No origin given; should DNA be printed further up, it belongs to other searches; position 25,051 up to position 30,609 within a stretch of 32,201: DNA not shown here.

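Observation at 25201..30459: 1752-aa giant protein: apparent tandem of two membrane-transferase modules separated by a ~500-residue extracytoplasmic region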

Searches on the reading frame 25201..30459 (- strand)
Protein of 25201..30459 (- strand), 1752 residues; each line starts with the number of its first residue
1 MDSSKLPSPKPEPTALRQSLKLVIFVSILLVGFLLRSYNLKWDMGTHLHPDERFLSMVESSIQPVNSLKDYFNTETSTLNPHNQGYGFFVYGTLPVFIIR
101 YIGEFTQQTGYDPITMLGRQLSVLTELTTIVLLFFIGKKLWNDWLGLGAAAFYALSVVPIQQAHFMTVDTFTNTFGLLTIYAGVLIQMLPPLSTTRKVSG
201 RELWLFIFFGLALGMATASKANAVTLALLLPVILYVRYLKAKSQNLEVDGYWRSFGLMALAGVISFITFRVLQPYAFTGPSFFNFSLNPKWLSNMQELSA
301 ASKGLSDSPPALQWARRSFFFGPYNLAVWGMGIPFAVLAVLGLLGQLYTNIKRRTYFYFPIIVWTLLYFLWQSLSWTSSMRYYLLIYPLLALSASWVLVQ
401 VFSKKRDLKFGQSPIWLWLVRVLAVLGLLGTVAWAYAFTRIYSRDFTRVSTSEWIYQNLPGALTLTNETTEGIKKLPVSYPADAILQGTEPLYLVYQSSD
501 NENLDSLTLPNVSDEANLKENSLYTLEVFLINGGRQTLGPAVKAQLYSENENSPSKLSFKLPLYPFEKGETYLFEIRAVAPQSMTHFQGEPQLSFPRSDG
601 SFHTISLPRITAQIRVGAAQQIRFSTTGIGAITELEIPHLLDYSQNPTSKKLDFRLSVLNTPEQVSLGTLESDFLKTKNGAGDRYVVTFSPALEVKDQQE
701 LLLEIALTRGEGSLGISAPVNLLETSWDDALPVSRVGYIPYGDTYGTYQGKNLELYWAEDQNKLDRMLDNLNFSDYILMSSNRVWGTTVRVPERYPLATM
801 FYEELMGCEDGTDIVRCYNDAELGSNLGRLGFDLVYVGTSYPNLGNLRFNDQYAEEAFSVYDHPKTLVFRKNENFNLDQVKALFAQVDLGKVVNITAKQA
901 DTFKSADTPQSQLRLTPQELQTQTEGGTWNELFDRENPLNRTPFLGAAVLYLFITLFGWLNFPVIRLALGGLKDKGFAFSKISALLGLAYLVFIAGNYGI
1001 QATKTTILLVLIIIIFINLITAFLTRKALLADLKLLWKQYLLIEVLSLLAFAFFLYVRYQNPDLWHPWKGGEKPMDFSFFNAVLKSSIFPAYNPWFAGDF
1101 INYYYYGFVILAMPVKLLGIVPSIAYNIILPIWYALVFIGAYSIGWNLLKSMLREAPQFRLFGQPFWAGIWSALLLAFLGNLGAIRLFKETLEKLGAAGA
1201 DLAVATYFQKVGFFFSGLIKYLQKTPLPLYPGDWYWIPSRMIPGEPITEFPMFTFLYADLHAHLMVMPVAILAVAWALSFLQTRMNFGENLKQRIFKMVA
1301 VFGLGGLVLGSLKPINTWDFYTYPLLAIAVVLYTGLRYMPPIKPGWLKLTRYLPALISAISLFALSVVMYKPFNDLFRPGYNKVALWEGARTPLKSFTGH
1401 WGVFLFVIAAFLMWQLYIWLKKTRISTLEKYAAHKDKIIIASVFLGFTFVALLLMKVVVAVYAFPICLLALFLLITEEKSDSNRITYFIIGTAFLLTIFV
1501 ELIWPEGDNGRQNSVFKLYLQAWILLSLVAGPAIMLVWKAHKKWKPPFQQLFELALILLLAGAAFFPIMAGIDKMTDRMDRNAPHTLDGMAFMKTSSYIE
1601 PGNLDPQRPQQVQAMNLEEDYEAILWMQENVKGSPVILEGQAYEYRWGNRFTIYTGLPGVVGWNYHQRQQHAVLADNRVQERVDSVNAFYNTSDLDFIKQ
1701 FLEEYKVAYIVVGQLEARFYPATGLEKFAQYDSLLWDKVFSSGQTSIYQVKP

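Call 3: search_protein_families(library=pfam, proteins=[window:25201-30459:-], max_evalue=0.01)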
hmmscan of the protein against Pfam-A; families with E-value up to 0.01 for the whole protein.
window:25201-30459:- (1752 aa): 2 families
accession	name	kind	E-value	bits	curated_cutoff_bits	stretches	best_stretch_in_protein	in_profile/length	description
PF10060.15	DUF2298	-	8.5e-101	338.7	27.8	1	989-1526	3-488/488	Uncharacterized membrane protein (DUF2298)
PF13231.12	PMT_2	-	0.0026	18.4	26.1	1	120-236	26-129/160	Dolichyl-phosphate-mannose-protein mannosyltransferase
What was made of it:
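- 29125..30459 (-): Module 1, residues 1-445: PMT/PMT_2-like GT-C membrane domain with 11 predicted TM helices, N-terminus inside. PMT_2 hit in the window protein is sub-threshold (E 0.0026, call 3).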

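Call 4: search_protein_families(library=ncbifam, proteins=[window:25201-30459:-], max_evalue=0.01)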
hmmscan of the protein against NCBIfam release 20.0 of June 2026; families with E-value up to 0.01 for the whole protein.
window:25201-30459:- (1752 aa): 2 families
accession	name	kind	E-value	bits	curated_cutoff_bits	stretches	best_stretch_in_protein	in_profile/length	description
TIGR03662.1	Chlor_Arch_YYY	subfamily_domain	9.9e-137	457.5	300.25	1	944-1751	2-727/727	chlor_Arch_YYY domain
NF045849.1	ICE_MMCAP2_0565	equivalog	0.0058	16.3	40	1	1401-1460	17-78/80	Mbov_0395 family pilin-like conjugal transfer protein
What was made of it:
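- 25747..27633 (-): Module 2 membrane part, residues 943-1571: DUF2298/TIGR03662 'YYY' domain with 16 predicted TM helices. Pfam PF10060 E 8.5e-101 and TIGR03662 E 1e-136 (calls 3, 4).
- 25204..25746 (-): C-terminal soluble alpha/beta domain of the YYY unit, residues 1572-1752. Covered by TIGR03662 (call 4).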

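Call 8: find_homologous_proteins(query=window:25201-30459:-, max_evalue=0.00001)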
Query window:25201-30459:- (1752 aa): 1945 proteins with E <= 0.00001 among 8000 candidates; the best 120 are listed.
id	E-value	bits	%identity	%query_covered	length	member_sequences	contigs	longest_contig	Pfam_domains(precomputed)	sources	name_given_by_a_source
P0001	0.0e+0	3990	100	100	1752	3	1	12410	PF10060.16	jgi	-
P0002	0.0e+0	3537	86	100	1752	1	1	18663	PF10060.16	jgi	jgi:YYY domain-containing protein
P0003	0.0e+0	3298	80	100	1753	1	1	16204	PF10060.16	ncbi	-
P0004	0.0e+0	3153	76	100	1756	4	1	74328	PF10060.16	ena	-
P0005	0.0e+0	3151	76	100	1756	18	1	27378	PF10060.16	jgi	jgi:YYY domain-containing protein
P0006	0.0e+0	3106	76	99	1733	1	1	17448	PF10060.16,PF02366.25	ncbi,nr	ncbi:MAG TPA: DUF2298 domain-containing protein [Anaerolineaceae bacterium]|nr:DUF2298 domain-contai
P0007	0.0e+0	2740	68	98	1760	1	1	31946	PF10060.16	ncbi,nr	ncbi:MAG: DUF2298 domain-containing protein [Anaerolineaceae bacterium]|nr:DUF2298 domain-containing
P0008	0.0e+0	1791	48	100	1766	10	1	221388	PF10060.16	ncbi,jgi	-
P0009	0.0e+0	1789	48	98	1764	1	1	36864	PF10060.16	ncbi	ncbi:MAG: DUF2298 domain-containing protein [Anaerolineaceae bacterium]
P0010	0.0e+0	1787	48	99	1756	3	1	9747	PF10060.16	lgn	-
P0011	0.0e+0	1783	48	98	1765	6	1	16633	PF10060.16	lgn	-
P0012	0.0e+0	1783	48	99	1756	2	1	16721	PF10060.16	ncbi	ncbi:MAG: DUF2298 domain-containing protein [Anaerolineaceae bacterium]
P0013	0.0e+0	1783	48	100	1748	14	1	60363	PF10060.16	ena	-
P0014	0.0e+0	1782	48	99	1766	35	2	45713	PF10060.16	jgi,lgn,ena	jgi:YYY domain-containing protein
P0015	0.0e+0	1781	48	98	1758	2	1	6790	PF10060.16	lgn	-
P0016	0.0e+0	1778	47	100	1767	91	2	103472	PF10060.16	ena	-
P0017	0.0e+0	1770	48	99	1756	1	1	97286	PF10060.16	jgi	-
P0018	0.0e+0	1770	48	100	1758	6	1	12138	PF10060.16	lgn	-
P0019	0.0e+0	1767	48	99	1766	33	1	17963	PF10060.16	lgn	-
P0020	0.0e+0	1763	48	99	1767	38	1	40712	PF10060.16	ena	-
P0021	0.0e+0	1761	48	99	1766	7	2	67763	PF10060.16,PF13231.13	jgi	jgi:YYY domain-containing protein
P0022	0.0e+0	1758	48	99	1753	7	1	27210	PF10060.16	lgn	-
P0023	0.0e+0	1753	48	100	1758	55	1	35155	PF10060.16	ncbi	-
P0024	0.0e+0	1740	48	99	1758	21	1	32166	PF10060.16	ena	-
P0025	0.0e+0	1740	46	100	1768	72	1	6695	PF10060.16,PF13231.13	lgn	-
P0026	0.0e+0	1738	47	100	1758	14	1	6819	PF10060.16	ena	-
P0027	0.0e+0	1738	47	99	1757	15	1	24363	PF10060.16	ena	-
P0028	0.0e+0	1736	46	99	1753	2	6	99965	PF10060.16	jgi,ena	-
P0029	0.0e+0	1735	46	99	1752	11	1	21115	PF10060.16,PF13231.13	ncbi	-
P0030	0.0e+0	1731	47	99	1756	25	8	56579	PF10060.16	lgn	-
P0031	0.0e+0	1728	46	99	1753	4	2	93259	PF10060.16,PF13231.13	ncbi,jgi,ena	-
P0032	0.0e+0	1723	46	99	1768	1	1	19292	PF10060.16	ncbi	-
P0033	0.0e+0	1721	47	99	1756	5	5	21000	PF10060.16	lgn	-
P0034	0.0e+0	1720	46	99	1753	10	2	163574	PF10060.16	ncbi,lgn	-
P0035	0.0e+0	1718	46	99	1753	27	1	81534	PF10060.16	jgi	jgi:YYY domain-containing protein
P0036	0.0e+0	1717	47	99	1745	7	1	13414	PF10060.16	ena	-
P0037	0.0e+0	1716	46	98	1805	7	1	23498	PF10060.16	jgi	-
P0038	0.0e+0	1715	45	99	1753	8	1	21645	PF10060.16,PF13231.13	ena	-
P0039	0.0e+0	1713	46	100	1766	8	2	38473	PF10060.16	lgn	-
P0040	0.0e+0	1712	47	99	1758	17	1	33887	PF10060.16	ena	-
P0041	0.0e+0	1711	45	99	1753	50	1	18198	PF10060.16,PF13231.13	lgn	-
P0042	0.0e+0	1709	45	98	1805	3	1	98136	PF10060.16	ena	-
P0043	0.0e+0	1708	46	99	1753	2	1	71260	PF10060.16,PF13231.13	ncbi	-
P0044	0.0e+0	1702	46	98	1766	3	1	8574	PF10060.16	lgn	-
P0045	0.0e+0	1698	46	99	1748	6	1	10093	PF10060.16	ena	-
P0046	0.0e+0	1697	46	98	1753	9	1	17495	PF10060.16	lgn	-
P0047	0.0e+0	1696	46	100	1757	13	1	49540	PF10060.16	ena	-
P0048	0.0e+0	1696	45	98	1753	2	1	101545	PF10060.16,PF13231.13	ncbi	-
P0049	0.0e+0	1694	46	99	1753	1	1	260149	PF10060.16,PF13231.13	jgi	-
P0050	0.0e+0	1693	45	99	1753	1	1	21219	PF10060.16,PF13231.13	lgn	-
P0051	0.0e+0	1692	46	99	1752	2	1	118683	PF10060.16,PF13231.13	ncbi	-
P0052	0.0e+0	1691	46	100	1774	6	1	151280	PF10060.16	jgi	jgi:YYY domain-containing protein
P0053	0.0e+0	1691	46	98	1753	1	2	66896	PF10060.16,PF13231.13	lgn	-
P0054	0.0e+0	1691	45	99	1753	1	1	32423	PF10060.16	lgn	-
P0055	0.0e+0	1690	46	99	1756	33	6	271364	PF10060.16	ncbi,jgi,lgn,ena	-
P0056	0.0e+0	1690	46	99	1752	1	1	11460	PF10060.16,PF13231.13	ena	-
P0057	0.0e+0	1689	46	99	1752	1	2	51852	PF10060.16,PF13231.13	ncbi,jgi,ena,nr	ncbi:MAG TPA: DUF2298 domain-containing protein [Anaerolineaceae bacterium]|nr:DUF2298 domain-contai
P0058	0.0e+0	1688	46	99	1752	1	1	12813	PF10060.16,PF13231.13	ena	-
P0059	0.0e+0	1688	47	99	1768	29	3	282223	PF10060.16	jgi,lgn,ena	-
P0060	0.0e+0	1688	45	99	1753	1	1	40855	PF10060.16,PF13231.13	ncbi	-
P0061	0.0e+0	1687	45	99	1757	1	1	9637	PF10060.16,PF13231.13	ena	-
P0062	0.0e+0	1687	46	98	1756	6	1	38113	PF10060.16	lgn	-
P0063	0.0e+0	1683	46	98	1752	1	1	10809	PF10060.16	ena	-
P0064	0.0e+0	1681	46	100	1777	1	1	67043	PF10060.16,PF02366.25,PF13231.13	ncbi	-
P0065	0.0e+0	1680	45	99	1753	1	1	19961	PF10060.16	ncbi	-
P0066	0.0e+0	1678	45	98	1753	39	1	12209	PF10060.16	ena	-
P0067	0.0e+0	1673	45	99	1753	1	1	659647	PF10060.16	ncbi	-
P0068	0.0e+0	1670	45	99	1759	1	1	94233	PF10060.16,PF13231.13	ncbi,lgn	ncbi:MAG: DUF2298 domain-containing protein [Anaerolineaceae bacterium]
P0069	0.0e+0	1666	45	100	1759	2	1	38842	PF10060.16,PF13231.13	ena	-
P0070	0.0e+0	1664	46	99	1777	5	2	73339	PF10060.16,PF13231.13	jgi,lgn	-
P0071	0.0e+0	1664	46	99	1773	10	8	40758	PF10060.16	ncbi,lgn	-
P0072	0.0e+0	1663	45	98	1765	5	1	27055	PF10060.16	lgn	-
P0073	0.0e+0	1663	47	100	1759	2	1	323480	PF10060.16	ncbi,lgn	-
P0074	0.0e+0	1658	47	99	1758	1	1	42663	PF10060.16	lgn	-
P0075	0.0e+0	1656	45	99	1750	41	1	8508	PF10060.16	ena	-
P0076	0.0e+0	1655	46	100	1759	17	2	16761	PF10060.16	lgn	-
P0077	0.0e+0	1651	46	99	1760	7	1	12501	PF10060.16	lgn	-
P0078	0.0e+0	1645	45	99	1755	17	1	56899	PF10060.16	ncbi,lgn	-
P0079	0.0e+0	1642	46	99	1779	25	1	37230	PF10060.16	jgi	jgi:YYY domain-containing protein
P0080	0.0e+0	1636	45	100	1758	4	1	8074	PF10060.16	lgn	-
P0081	0.0e+0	1632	44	99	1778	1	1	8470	PF10060.16,PF13231.13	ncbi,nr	ncbi:MAG: DUF2298 domain-containing protein [Anaerolineaceae bacterium]|nr:DUF2298 domain-containing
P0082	0.0e+0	1631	45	100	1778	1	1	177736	PF10060.16,PF13231.13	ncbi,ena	-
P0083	0.0e+0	1629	45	100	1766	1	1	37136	PF10060.16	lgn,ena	-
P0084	0.0e+0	1627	44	100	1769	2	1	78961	PF10060.16,PF13231.13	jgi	-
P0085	0.0e+0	1625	45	99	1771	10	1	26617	PF10060.16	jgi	jgi:YYY domain-containing protein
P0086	0.0e+0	1622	45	98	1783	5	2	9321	PF10060.16,PF13231.13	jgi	jgi:YYY domain-containing protein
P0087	0.0e+0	1618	44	100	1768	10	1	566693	PF10060.16,PF13231.13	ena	-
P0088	0.0e+0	1616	45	98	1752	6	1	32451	PF10060.16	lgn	-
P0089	0.0e+0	1613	45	99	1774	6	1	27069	PF10060.16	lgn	-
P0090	0.0e+0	1611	44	100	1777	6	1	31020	PF10060.16,PF13231.13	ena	-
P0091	0.0e+0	1602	45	98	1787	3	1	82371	PF10060.16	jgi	-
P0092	0.0e+0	1599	44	99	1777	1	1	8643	PF10060.16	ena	-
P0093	0.0e+0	1599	44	99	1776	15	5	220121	PF10060.16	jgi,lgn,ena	jgi:YYY domain-containing protein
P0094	0.0e+0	1593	44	98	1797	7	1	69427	PF10060.16,PF13231.13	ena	-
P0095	0.0e+0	1591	43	99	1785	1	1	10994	PF10060.16,PF13231.13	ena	-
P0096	0.0e+0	1590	44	98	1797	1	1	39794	PF10060.16,PF13231.13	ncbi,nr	ncbi:MAG: DUF2298 domain-containing protein [Chloroflexota bacterium]|nr:DUF2298 domain-containing p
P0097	0.0e+0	1589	44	100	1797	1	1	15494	PF10060.16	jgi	-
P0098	0.0e+0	1586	44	99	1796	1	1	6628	PF10060.16,PF13231.13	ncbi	-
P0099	0.0e+0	1586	44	98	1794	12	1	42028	PF10060.16,PF13231.13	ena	-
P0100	0.0e+0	1585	43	100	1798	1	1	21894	PF10060.16,PF13231.13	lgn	-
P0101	0.0e+0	1584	44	99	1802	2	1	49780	PF10060.16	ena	-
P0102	0.0e+0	1582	44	100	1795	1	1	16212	PF10060.16,PF13231.13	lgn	-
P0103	0.0e+0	1582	44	99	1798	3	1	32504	PF10060.16,PF13231.13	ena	-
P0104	0.0e+0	1580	44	100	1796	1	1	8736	PF10060.16,PF13231.13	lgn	-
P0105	0.0e+0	1578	43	98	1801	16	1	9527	PF10060.16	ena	-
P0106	0.0e+0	1577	44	99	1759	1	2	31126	PF10060.16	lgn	-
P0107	0.0e+0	1576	44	98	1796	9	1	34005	PF10060.16,PF13231.13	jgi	-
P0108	0.0e+0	1576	43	100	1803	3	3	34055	PF10060.16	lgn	-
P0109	0.0e+0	1575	43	98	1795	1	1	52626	PF10060.16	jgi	jgi:YYY domain-containing protein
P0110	0.0e+0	1575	44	98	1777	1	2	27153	PF10060.16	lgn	-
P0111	0.0e+0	1573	43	99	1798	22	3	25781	PF10060.16,PF13231.13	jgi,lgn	-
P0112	0.0e+0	1573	44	99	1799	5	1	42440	PF10060.16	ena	-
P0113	0.0e+0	1571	44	98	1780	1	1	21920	PF10060.16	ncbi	-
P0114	0.0e+0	1570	43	100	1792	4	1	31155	PF10060.16,PF13231.13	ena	-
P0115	0.0e+0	1570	44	98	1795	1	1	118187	PF10060.16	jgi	jgi:YYY domain-containing protein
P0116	0.0e+0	1570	43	99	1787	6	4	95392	PF10060.16,PF13231.13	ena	-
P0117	0.0e+0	1569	44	98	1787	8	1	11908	PF10060.16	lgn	-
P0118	0.0e+0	1568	43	98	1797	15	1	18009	PF10060.16,PF13231.13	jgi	-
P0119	0.0e+0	1568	44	99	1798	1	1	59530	PF10060.16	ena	-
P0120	0.0e+0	1568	44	99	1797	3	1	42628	PF10060.16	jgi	-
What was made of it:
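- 25201..30459 (-): Complete CDS of the 1752-aa fusion protein (stop codon 25201-25203). P0001 is a near-identical 1752-aa database protein (call 8).
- Checked: Gene callers use the same start in homologs (call 8).
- More than 120 full-length homologs share 43-86% identity (call 8). It also occurs in more than 120 full-length database clusters (call 8).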
